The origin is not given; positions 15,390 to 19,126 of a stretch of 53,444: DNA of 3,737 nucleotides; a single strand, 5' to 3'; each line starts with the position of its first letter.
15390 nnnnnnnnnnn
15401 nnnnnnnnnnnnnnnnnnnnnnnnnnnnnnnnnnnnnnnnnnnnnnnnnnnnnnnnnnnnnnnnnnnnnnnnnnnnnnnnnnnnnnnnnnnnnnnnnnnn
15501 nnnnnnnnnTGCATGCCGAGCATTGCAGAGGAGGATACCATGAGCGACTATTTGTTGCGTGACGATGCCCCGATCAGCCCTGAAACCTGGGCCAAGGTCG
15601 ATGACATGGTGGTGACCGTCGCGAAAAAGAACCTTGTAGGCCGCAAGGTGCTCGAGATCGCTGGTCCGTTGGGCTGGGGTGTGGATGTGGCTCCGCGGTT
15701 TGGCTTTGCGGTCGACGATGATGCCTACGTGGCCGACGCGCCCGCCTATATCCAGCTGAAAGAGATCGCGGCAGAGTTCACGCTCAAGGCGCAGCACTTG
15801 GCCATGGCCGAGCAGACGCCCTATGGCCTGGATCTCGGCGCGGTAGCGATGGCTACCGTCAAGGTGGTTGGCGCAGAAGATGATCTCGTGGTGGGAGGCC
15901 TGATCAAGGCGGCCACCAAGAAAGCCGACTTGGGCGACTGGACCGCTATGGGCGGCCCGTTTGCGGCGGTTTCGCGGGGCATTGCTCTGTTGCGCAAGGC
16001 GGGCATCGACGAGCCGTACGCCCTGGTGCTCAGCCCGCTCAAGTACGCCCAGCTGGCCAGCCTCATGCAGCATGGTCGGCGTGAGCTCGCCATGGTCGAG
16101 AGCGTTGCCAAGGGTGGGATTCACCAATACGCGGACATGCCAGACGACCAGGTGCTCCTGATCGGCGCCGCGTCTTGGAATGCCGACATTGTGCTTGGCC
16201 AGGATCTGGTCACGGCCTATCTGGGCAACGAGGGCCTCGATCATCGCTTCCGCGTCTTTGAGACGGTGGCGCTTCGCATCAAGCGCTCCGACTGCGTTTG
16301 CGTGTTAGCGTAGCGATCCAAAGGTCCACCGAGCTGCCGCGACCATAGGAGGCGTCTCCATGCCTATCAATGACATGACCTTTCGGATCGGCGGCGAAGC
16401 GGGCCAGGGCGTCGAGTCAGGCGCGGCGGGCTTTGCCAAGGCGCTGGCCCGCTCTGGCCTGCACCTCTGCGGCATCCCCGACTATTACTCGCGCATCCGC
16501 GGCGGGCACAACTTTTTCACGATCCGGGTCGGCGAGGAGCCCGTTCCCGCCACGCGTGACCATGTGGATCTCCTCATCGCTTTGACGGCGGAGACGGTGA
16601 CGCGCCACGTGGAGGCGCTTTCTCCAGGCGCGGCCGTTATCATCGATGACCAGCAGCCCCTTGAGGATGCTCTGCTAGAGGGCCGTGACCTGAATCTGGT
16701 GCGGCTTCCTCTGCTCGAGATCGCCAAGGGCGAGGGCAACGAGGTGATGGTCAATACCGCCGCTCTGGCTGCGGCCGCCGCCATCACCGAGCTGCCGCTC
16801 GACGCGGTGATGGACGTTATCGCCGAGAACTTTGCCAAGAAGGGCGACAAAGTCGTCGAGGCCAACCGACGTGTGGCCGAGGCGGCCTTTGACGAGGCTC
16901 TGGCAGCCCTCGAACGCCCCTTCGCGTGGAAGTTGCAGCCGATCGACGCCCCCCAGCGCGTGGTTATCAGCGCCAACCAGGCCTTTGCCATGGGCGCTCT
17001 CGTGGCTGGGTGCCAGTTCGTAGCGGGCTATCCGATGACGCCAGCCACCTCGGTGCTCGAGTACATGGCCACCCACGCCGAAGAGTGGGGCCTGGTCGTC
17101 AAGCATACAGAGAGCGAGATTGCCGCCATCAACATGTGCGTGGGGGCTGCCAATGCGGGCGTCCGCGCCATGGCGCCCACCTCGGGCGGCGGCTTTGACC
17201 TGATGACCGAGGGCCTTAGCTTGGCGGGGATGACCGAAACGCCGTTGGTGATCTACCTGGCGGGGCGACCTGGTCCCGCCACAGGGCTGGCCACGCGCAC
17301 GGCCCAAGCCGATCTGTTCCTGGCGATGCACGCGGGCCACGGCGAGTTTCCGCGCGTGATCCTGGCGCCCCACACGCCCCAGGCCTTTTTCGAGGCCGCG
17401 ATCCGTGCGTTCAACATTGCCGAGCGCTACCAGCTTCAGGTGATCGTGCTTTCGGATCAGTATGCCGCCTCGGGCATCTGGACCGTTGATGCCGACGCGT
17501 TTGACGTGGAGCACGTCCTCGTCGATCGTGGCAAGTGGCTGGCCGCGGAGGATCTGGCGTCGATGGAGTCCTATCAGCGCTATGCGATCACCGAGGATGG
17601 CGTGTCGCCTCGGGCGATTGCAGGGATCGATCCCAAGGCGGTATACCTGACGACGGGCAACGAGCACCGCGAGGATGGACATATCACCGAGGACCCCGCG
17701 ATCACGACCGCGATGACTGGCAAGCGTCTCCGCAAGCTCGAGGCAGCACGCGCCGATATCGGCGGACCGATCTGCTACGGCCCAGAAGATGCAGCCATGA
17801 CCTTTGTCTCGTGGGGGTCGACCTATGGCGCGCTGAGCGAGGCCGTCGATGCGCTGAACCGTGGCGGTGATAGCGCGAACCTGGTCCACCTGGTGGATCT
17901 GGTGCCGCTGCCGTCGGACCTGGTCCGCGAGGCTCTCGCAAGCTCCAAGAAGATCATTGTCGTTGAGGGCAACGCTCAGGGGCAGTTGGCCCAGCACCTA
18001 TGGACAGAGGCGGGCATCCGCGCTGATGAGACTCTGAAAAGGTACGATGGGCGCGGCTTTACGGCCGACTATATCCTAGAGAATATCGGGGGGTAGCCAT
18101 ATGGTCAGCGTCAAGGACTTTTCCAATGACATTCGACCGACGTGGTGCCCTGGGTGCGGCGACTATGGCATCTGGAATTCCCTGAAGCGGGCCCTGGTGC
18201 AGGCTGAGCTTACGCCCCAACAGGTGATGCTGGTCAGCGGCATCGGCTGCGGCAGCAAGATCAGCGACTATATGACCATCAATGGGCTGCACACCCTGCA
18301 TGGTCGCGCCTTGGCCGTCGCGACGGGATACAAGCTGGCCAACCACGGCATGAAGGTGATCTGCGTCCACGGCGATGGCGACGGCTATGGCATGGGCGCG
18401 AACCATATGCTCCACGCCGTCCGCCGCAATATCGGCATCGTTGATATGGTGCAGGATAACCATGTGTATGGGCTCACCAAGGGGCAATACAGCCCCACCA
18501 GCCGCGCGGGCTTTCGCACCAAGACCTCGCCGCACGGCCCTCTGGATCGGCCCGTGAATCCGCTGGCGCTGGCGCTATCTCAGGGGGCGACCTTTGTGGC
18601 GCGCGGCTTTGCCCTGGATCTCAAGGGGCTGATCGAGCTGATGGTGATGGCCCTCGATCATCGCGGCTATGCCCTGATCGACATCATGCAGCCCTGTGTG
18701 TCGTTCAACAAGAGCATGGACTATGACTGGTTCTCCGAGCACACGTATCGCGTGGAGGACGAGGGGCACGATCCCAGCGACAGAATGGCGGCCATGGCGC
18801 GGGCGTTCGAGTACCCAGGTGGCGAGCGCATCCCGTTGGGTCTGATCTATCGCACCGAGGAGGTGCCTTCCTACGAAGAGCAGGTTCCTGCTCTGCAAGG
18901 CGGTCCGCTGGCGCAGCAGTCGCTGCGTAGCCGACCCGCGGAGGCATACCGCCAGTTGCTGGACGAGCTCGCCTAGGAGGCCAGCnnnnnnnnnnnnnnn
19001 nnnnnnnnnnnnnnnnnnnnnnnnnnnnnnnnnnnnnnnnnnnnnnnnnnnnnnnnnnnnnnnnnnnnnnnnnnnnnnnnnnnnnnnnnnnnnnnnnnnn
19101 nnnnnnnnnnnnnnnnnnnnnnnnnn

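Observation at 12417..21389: Encapsulin embedded in one ~9 kb, 11-gene redox operon (erythrins, rubredoxin, Rd reductase, OFOR, Grx-PDZ, DUF554)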

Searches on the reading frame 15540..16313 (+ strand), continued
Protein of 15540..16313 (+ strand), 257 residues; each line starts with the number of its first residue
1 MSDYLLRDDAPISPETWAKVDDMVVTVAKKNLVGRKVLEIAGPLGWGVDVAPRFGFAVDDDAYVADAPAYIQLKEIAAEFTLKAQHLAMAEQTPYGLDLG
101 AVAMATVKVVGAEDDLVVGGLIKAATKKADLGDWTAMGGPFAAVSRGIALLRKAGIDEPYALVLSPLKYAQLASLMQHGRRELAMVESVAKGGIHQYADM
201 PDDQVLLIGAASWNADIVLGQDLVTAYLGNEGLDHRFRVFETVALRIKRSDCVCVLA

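Call 45: find_encoding_contigs(protein=P0116, flank=9000, max_places=2)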
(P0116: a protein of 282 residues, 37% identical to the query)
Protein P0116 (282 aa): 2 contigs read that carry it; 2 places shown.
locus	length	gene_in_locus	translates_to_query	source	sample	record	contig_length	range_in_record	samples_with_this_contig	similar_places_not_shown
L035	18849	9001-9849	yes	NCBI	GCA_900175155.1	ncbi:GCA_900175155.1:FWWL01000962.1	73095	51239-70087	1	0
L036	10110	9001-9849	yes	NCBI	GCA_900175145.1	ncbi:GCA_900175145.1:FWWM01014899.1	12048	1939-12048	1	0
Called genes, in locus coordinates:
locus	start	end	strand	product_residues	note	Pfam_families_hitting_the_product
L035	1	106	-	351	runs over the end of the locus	PF01073:3Beta_HSD, PF01370:Epimerase, PF02719:Polysacc_synt_2, PF04321:RmlD_sub_bind, PF16363:GDP_Man_Dehyd, PF13460:NAD_binding_10, PF07993:NAD_binding_4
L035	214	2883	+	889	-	PF01074:Glyco_hydro_38N, PF09261:Alpha-mann_mid, PF07748:Glyco_hydro_38C, PF17677:Glyco_hydro38C2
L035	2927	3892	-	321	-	PF00248:Aldo_ket_red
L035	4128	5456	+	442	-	PF00919:UPF0004, PF04055:Radical_SAM, PF01938:TRAM (weak)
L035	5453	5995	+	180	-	PF01923:Cob_adeno_trans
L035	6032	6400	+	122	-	PF00072:Response_reg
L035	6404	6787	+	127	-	PF09969:DUF2203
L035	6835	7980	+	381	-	PF01208:URO-D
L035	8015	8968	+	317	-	PF00210:Ferritin (weak), PF02915:Rubrerythrin (faint), PF03232:COQ7 (faint), PF12902:Ferritin-like (faint), PF00210:Ferritin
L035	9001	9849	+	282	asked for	PF04454:Linocin_M18, PF09950:Major_capside (weak)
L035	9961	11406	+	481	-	PF20695:UbiD_N, PF01977:UbiD, PF20696:UbiD_C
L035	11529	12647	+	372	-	PF04055:Radical_SAM, PF19288:CofH_C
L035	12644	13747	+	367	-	PF04055:Radical_SAM, PF19288:CofH_C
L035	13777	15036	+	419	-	PF13353:Fer4_12, PF04055:Radical_SAM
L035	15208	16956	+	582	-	PF00920:ILVD_EDD_N, PF24877:ILV_EDD_C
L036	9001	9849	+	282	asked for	PF04454:Linocin_M18, PF09950:Major_capside (weak)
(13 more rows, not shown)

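Call 100: search_protein_families(library=pfam, proteins=[L005:14612-15580:+, L016:11365-12195:+, L009:10802-11197:+], max_evalue=0.001)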
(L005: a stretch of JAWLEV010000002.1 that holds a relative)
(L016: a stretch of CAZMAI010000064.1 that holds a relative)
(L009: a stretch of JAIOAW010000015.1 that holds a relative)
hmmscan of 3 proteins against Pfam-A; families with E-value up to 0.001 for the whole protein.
L005:14612-15580:+ (322 aa): 2 families
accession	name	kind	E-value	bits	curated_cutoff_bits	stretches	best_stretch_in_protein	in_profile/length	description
PF03786.19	UxuA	-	8.5e-61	206.1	23.7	2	147-319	175-350/352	D-mannonate dehydratase (UxuA)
PF01261.30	AP_endonuc_2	-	1.3e-09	38.5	31.1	1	49-290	33-229/249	Xylose isomerase-like TIM barrel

L016:11365-12195:+ (276 aa): 1 family
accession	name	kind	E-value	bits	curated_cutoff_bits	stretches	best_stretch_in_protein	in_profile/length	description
PF01261.30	AP_endonuc_2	-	3.2e-27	96.2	31.1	1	33-261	5-244/249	Xylose isomerase-like TIM barrel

L009:10802-11197:+ (131 aa): 3 families
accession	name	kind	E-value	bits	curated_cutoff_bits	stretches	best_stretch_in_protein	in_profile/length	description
PF07883.17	Cupin_2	-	3.6e-10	39.9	27.2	1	42-102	3-62/70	Cupin domain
PF02311.25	AraC_binding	-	0.00016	21.9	21.1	1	46-105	12-72/135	AraC-like ligand binding domain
PF12852.13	Cupin_6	-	0.00066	19.9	26.7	1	27-112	2-90/183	Cupin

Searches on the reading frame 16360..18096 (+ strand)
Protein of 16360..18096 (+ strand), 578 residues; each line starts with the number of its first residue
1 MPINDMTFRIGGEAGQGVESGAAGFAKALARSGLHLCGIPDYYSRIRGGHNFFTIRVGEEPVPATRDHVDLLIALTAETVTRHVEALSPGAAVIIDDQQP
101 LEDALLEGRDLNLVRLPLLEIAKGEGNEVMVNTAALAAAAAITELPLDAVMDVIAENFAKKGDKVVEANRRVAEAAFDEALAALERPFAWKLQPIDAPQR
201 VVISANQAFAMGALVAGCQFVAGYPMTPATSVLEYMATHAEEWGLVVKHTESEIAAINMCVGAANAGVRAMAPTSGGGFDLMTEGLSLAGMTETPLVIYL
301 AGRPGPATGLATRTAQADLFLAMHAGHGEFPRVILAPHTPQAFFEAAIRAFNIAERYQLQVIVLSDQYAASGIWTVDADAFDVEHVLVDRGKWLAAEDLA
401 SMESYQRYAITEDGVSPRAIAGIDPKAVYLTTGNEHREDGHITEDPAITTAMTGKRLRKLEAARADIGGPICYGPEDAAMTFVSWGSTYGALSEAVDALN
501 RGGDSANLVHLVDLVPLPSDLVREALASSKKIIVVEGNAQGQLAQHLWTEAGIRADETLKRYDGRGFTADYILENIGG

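Call 3: search_protein_families(library=pfam, proteins=[window:16360-18096:+], max_evalue=0.01)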
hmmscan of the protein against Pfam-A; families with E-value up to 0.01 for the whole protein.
window:16360-18096:+ (578 aa): 4 families
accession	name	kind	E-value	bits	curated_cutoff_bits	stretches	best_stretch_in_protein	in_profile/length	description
PF01855.24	POR_N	-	1.6e-49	169.2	27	1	212-445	2-220/231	Pyruvate flavodoxin/ferredoxin oxidoreductase, thiamine diP-bdg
PF01558.24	POR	-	1.7e-36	126.4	27.4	1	14-178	1-173/173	Pyruvate ferredoxin/flavodoxin oxidoreductase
PF17147.9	PFOR_II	-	3.4e-06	27.8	27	1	478-550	1-77/102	Pyruvate:ferredoxin oxidoreductase core domain II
PF02780.25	Transketolase_C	-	1.4e-05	25.4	25.9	1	478-540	10-72/124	Transketolase, C-terminal domain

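Call 39: search_protein_families(library=ncbifam, proteins=[window:16360-18096:+], max_evalue=0.001)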
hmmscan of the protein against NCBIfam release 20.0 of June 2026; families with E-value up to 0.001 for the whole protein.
window:16360-18096:+ (578 aa): 20 families
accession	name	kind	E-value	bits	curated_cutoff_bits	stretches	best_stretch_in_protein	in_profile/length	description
TIGR03710.1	OAFO_sf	subfamily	6.1e-187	622.6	482.75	1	5-576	1-561/561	2-oxoacid:acceptor oxidoreductase subunit alpha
NF041170.1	Oxoac_fdxalpha_Archa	equivalog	4.4e-133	444.9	800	2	128-575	166-618/636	2-oxoacid:ferredoxin oxidoreductase subunit alpha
NF006412.0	PRK08659.1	equivalog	5.2e-72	243.1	411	1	200-576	5-373/378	2-oxoacid:acceptor oxidoreductase subunit alpha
NF007206.0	PRK09627.1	equivalog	8.3e-54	182.9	579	1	201-576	4-372/375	2-oxoglutarate synthase subunit alpha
NF005507.0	PRK07119.1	subfamily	1.3e-49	168.9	399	2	199-370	3-174/352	3-methyl-2-oxobutanoate dehydrogenase subunit VorB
NF040682.1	PorA_Arch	equivalog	3.5e-24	85.5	550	2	199-303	2-108/387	pyruvate synthase subunit PorA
NF007201.0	PRK09622.1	equivalog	7.1e-22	77.9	590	1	204-368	14-174/405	2-oxoacid:ferredoxin oxidoreductase subunit alpha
NF006232.0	PRK08366.1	equivalog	2.4e-19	69.3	646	1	198-374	5-177/394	2-ketoisovalerate ferredoxin oxidoreductase subunit alpha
NF006233.0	PRK08367.1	equivalog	1.1e-17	64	625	1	198-303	2-109/394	pyruvate ferredoxin oxidoreductase subunit alpha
TIGR03336.1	IOR_alpha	equivalog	4.5e-16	58.3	650.9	1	203-363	5-159/595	indolepyruvate ferredoxin oxidoreductase subunit alpha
NF045764.1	PhenlGlyoxDHPadG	equivalog_domain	2.5e-15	55.9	700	2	200-377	2-178/398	NADH-dependent phenylglyoxylate dehydrogenase subunit alpha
NF006275.0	PRK08441.1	equivalog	2.5e-08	33.7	216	1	7-183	4-181/185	2-oxoglutarate-acceptor oxidoreductase subunit OorC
TIGR02175.1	PorC_KorC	subfamily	4e-08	33.2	81.1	1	9-179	5-174/177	2-oxoacid:acceptor oxidoreductase, gamma subunit, pyruvate/2-ketoisovalerate family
NF005324.0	PRK06853.1-4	equivalog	6.3e-07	29.5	222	1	11-175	8-184/196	indolepyruvate oxidoreductase subunit beta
NF040683.1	PorC_Meth_Thtga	equivalog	1.8e-06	27.8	270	1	8-179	4-172/177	pyruvate synthase subunit PorC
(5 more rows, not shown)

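Call 63: search_solved_structures(query=window:16360-18096:+, max_evalue=1e-10)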
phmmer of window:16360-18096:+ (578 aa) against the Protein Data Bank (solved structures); distinct sequences matched with E-value up to 1e-10: 7.
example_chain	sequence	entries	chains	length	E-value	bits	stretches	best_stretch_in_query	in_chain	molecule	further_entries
5b46_A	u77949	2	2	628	2.2e-85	290.3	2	132-576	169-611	2-oxoacid--ferredoxin oxidoreductase alpha subunit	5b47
5b48_A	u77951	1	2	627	7.6e-82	278.6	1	170-573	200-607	2-oxoacid--ferredoxin oxidoreductase alpha subunit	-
6n2n_A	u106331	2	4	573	6.1e-80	272.3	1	4-555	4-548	Pyruvate flavodoxin/ferredoxin oxidoreductase domain protein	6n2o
1yd7_A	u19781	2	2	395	1.8e-45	158.6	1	201-550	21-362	2-keto acid:ferredoxin oxidoreductase subunit alpha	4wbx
8ys5_A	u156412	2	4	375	4.1e-36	127.7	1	201-545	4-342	2-oxoglutarate synthase subunit alpha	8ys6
3ju3_A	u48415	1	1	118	7.3e-15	57.5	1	471-575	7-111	Probable 2-oxoacid ferredoxin oxidoreductase, alpha chain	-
9bt4_B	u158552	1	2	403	7.8e-14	54.1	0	193-304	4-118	Pyruvate:Ferredoxin Oxidoreductase, subunit alpha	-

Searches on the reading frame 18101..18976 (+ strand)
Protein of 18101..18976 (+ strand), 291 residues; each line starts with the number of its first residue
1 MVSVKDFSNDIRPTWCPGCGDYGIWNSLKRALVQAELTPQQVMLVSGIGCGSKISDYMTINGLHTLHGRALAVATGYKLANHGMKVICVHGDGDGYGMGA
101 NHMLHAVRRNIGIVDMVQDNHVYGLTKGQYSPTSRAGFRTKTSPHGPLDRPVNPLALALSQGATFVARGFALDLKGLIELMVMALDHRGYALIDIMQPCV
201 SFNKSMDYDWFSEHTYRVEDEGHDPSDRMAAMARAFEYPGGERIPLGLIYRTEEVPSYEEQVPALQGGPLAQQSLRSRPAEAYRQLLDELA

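Call 3: search_protein_families(library=pfam, proteins=[window:18101-18976:+], max_evalue=0.01)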
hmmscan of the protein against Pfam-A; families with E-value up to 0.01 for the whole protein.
window:18101-18976:+ (291 aa): 2 families
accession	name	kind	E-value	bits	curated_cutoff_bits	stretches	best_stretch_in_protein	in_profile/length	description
PF02775.26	TPP_enzyme_C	-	7.2e-27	94.5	21.9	1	54-195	18-151/151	Thiamine pyrophosphate enzyme, C-terminal TPP binding domain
PF12367.13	PFO_beta_C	-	7.4e-23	80.8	24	1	199-266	1-65/66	Pyruvate ferredoxin oxidoreductase beta subunit C terminal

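Call 39: search_protein_families(library=ncbifam, proteins=[window:18101-18976:+], max_evalue=0.001)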
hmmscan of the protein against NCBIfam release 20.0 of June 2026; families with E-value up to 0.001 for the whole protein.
window:18101-18976:+ (291 aa): 22 families
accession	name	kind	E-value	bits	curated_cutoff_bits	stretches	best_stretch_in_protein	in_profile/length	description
NF008820.0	PRK11866.1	equivalog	1.7e-108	362.4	402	1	3-282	5-282/287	2-oxoacid ferredoxin oxidoreductase subunit beta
TIGR02177.1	PorB_KorB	subfamily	6.1e-103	344.2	261.9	1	14-275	2-273/286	2-oxoacid:acceptor oxidoreductase, beta subunit, pyruvate/2-ketoisovalerate family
NF008821.0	PRK11869.1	equivalog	3.2e-91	305.2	438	1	12-267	13-262/286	2-oxoacid ferredoxin oxidoreductase subunit beta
NF041171.1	Oxoac_fdxbeta_Archa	equivalog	1.5e-86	290.4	423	1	14-263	4-261/296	2-oxoacid:ferredoxin oxidoreductase subunit beta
NF007207.0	PRK09628.1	equivalog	4.3e-54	184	364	1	12-199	15-202/277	2-oxoglutarate ferredoxin oxidoreductase subunit beta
TIGR03336.1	IOR_alpha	equivalog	2.5e-12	45.9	650.9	1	13-210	356-542/595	indolepyruvate ferredoxin oxidoreductase subunit alpha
NF008819.1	PRK11865.1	equivalog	4.4e-09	36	405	1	16-200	21-213/300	pyruvate synthase subunit PorB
NF008818.0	PRK11864.1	subfamily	8.9e-07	28.3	405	1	14-200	19-209/300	3-methyl-2-oxobutanoate dehydrogenase subunit beta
NF006378.0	PRK08617.1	equivalog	4.6e-06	25.3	510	1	58-195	411-536/556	acetolactate synthase AlsS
NF004772.0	PRK06112.1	subfamily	8.7e-06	24.3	673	1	48-147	421-516/578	acetolactate synthase catalytic subunit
TIGR02418.1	acolac_catab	equivalog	1.4e-05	23.8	551.1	1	57-195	401-527/539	acetolactate synthase AlsS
NF006122.0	PRK08266.1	subfamily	1.5e-05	23.7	571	1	68-125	405-461/543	hypothetical protein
NF004807.0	PRK06154.1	equivalog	7.8e-05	21.5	607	1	62-140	428-504/565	thiamine pyrophosphate-requiring protein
NF006187.0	PRK08322.1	equivalog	7.9e-05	21.3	509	1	61-129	404-470/548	acetolactate synthase large subunit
NF005713.0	PRK07525.1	subfamily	0.00022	19.8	620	1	67-127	437-496/592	sulfoacetaldehyde acetyltransferase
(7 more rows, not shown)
